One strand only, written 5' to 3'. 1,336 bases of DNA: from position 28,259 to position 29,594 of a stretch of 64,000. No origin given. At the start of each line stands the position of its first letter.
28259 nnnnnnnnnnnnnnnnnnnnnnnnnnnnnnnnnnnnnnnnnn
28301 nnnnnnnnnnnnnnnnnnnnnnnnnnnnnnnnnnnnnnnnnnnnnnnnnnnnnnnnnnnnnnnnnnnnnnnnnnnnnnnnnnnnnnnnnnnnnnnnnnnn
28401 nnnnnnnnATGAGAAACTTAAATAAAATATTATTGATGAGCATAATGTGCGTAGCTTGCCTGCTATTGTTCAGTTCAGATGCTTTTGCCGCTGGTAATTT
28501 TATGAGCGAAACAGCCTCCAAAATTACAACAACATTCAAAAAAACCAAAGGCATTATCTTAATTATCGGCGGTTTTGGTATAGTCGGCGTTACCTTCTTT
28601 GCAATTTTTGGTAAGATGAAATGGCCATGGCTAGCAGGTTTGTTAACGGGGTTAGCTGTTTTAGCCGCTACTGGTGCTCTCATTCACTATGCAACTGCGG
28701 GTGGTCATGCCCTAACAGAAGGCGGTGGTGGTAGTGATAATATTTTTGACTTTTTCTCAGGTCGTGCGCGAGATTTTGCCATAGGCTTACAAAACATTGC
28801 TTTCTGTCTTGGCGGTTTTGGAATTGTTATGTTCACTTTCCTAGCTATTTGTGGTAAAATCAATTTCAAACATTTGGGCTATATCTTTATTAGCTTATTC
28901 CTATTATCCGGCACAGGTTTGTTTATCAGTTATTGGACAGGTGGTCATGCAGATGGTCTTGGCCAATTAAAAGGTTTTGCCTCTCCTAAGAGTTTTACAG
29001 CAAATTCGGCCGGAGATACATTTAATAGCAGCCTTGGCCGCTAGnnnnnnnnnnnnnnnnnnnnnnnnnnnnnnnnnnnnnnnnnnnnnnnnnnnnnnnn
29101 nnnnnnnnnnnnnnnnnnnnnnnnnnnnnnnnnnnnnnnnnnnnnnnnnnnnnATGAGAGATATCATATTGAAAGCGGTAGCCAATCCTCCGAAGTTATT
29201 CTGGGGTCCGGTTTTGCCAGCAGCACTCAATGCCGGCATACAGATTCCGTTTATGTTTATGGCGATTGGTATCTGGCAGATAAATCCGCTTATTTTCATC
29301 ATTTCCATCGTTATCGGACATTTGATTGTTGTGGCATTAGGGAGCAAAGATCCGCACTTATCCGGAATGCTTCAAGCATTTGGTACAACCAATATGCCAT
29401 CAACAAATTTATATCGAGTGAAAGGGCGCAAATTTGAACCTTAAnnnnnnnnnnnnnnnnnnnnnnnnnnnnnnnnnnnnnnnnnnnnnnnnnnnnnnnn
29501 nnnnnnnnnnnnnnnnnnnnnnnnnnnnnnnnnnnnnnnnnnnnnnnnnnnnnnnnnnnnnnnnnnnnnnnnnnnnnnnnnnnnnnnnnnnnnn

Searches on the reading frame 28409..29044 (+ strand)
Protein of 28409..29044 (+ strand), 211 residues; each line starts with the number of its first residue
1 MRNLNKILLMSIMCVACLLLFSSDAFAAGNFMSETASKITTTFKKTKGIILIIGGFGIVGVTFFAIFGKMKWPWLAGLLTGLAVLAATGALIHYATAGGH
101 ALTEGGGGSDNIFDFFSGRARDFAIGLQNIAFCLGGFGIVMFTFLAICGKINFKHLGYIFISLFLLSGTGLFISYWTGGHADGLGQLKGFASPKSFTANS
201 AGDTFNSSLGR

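Call 6: search_protein_families(library=pfam, proteins=[window:28409-29044:+], max_evalue=0.1)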
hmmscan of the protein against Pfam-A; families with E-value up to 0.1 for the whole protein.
window:28409-29044:+ (211 aa): 1 family
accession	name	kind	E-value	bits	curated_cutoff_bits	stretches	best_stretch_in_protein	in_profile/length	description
PF04956.18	TrbC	-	1.6e-07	31.9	27.9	1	5-91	8-94/98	TrbC/VIRB2 pilin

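Call 92: search_protein_families(library=ncbifam, proteins=[window:28409-29044:+], max_evalue=1)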
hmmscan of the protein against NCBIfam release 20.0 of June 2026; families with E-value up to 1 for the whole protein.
window:28409-29044:+ (211 aa): 1 family
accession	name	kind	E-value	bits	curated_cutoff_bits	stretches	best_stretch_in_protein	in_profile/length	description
NF045951.1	MAG0110_fam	subfamily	0.5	9.6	98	1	5-167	12-154/237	MAG0110 family membrane protein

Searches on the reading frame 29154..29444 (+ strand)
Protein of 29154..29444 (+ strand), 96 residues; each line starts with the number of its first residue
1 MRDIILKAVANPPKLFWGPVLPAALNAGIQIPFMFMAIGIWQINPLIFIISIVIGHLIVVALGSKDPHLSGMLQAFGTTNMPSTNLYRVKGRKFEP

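Call 6: search_protein_families(library=pfam, proteins=[window:29154-29444:+], max_evalue=0.1)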
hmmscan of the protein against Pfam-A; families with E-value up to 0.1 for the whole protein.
window:29154-29444:+ (96 aa): 1 family
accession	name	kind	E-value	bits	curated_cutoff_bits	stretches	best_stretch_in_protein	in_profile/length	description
PF05101.18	VirB3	-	0.056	14.2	23.9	1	5-81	5-75/84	Type IV secretory pathway, VirB3-like protein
